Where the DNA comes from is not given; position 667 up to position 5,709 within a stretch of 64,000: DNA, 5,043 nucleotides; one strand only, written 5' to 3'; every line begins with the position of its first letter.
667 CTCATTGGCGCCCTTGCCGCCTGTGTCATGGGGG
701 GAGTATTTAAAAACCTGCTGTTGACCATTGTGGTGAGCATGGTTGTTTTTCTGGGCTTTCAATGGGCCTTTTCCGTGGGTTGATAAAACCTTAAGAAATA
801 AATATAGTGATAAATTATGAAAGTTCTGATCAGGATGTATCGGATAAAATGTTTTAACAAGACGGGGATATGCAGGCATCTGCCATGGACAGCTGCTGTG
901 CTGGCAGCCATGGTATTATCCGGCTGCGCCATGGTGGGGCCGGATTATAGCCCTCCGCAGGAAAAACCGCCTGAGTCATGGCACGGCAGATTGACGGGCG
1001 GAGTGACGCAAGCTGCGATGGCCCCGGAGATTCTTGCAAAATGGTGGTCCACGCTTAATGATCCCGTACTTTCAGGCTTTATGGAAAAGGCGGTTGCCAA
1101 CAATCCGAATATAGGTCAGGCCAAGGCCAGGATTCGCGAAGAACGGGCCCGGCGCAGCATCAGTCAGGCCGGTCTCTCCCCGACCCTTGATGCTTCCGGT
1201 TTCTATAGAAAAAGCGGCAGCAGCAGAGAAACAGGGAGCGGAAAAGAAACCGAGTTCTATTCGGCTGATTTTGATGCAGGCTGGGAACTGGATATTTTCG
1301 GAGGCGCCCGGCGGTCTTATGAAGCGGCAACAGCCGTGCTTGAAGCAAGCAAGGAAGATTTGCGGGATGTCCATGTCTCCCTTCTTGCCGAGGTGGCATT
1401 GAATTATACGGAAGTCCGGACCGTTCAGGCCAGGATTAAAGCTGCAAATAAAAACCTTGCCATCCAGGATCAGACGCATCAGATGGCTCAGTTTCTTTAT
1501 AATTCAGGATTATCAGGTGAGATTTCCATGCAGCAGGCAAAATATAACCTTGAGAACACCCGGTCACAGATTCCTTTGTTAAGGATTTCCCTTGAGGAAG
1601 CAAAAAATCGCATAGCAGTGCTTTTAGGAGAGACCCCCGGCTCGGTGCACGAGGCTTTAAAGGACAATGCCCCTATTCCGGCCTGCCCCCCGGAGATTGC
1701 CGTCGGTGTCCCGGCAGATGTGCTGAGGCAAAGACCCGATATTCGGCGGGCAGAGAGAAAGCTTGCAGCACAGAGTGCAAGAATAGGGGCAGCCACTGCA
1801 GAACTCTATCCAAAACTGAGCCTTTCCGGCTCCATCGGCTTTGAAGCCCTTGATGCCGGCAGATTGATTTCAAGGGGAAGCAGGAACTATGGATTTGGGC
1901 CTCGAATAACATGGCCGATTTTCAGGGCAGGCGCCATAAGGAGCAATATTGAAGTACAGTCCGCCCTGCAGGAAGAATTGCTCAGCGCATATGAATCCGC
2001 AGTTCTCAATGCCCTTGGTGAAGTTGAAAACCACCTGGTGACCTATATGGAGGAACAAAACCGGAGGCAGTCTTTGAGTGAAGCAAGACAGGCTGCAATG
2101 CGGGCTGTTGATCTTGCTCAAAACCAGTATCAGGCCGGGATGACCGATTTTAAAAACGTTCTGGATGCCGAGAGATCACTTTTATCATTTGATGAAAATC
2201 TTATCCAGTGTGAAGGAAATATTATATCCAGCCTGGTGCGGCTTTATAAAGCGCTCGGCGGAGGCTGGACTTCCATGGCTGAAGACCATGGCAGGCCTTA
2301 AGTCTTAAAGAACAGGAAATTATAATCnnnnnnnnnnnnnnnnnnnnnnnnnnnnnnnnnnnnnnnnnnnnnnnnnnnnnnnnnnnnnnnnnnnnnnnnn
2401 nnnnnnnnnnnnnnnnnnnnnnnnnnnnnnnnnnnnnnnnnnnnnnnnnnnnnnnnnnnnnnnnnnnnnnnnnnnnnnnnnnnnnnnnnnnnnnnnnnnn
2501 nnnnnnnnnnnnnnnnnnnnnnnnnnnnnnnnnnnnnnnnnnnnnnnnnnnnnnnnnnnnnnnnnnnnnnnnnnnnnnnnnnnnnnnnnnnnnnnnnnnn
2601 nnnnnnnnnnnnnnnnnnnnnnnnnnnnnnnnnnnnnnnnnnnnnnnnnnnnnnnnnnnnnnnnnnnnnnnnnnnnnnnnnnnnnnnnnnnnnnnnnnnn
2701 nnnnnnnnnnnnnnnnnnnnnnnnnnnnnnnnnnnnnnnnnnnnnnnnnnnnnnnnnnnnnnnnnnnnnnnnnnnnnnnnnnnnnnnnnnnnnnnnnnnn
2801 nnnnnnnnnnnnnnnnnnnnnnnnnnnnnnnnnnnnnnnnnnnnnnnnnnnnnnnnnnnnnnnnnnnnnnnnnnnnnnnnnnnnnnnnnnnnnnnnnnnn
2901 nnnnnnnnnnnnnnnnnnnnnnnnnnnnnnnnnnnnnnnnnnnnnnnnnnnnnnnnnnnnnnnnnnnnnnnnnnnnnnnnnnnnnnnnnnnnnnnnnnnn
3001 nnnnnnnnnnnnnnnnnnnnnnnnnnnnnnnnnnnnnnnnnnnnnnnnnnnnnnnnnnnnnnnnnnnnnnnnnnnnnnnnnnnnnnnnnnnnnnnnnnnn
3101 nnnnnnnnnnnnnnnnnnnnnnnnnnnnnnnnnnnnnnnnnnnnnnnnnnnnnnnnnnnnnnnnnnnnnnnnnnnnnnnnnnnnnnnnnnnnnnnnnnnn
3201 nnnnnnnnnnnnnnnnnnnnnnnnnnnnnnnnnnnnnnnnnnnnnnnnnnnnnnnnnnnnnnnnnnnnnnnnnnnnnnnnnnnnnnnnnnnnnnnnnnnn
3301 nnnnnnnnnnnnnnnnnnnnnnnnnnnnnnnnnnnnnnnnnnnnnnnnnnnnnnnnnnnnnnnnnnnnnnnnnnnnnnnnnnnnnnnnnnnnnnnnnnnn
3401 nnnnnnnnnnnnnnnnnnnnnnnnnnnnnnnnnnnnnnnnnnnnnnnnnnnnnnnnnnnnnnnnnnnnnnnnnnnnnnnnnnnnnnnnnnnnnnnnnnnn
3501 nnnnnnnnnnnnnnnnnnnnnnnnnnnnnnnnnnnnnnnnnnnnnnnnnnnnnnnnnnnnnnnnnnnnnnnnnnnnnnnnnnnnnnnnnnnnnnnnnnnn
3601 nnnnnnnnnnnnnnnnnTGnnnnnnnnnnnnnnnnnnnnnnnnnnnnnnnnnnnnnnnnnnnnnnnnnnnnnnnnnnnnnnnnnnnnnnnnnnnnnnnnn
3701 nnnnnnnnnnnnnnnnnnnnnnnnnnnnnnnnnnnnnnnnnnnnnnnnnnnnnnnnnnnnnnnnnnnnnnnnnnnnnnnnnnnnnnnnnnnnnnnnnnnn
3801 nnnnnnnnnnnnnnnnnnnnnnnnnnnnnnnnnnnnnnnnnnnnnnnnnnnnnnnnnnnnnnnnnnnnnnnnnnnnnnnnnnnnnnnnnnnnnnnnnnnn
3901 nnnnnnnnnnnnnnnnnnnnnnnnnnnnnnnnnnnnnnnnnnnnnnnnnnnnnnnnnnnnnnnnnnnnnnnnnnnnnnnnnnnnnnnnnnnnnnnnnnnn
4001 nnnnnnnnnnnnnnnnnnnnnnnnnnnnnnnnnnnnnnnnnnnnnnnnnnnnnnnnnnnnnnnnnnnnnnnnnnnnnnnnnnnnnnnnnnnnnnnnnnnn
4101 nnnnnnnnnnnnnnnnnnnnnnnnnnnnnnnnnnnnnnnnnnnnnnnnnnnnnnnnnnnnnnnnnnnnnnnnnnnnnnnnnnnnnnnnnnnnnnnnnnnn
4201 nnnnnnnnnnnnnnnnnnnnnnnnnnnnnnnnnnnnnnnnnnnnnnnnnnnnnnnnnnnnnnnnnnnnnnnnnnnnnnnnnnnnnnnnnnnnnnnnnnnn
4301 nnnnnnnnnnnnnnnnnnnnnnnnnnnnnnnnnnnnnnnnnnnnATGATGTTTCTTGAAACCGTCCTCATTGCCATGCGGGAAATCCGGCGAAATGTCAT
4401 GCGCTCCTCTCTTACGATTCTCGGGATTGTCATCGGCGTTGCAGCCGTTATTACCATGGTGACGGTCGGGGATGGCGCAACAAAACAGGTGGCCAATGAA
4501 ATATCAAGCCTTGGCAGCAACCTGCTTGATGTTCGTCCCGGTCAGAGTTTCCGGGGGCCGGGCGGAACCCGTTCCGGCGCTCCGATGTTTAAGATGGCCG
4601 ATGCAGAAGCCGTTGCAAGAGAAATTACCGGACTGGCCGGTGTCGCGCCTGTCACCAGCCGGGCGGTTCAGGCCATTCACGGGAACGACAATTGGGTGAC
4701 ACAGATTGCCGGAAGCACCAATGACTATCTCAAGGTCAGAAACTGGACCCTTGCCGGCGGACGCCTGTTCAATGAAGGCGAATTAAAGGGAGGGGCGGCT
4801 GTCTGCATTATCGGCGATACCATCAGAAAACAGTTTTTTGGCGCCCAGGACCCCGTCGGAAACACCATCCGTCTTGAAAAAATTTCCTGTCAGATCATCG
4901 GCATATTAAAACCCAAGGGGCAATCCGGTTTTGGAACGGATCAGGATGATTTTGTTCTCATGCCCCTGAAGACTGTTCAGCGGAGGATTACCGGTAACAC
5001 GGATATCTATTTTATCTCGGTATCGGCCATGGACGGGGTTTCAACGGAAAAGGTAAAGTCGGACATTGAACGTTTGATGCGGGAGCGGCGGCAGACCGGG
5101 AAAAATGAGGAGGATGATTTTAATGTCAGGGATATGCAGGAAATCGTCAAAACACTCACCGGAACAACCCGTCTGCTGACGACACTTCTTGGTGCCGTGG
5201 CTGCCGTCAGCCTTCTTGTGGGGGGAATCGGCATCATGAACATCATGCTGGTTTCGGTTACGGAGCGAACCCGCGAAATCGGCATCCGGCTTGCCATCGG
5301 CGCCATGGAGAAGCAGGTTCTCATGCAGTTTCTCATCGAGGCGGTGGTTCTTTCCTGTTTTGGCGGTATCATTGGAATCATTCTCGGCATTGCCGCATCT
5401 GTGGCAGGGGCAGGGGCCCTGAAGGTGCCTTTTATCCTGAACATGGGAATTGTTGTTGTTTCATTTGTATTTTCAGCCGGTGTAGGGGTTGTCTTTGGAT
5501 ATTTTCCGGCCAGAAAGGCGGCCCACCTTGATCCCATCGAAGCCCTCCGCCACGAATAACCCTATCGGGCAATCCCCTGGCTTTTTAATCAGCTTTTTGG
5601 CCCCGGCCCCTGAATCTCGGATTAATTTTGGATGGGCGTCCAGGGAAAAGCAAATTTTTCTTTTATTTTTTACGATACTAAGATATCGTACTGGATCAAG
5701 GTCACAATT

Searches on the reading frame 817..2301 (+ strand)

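Call 88: search_protein_families(library=pfam, proteins=[window:817-2301:+], max_evalue=0.00001)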
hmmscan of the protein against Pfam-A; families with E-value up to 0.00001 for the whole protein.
window:817-2301:+ (494 aa): 1 family
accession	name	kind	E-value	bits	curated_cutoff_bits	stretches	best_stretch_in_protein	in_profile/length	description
PF02321.23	OEP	-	8.6e-43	146.8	22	2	301-481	7-187/187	Outer membrane efflux protein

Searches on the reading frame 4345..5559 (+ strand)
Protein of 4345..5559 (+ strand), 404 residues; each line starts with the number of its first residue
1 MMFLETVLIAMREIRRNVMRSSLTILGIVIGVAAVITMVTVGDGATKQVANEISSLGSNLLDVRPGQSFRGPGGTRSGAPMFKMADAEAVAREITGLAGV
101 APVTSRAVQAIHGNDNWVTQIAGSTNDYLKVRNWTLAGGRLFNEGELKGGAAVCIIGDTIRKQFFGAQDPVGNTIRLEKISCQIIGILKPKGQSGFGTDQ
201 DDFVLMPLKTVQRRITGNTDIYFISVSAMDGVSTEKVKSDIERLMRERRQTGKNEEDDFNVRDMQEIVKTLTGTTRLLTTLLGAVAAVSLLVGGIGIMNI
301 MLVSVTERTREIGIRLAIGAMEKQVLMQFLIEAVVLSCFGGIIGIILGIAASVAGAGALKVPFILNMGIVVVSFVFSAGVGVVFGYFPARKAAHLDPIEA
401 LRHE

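Call 88: search_protein_families(library=pfam, proteins=[window:4345-5559:+], max_evalue=0.00001)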
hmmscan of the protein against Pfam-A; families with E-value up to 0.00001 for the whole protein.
window:4345-5559:+ (404 aa): 2 families
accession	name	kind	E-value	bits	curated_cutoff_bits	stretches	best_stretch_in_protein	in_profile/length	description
PF12704.14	MacB_PCD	-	1.8e-53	182.3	27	1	21-243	1-206/207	MacB-like periplasmic core domain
PF02687.27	FtsX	-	2.4e-18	66.7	25.5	1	284-397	2-120/120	FtsX-like permease C-terminal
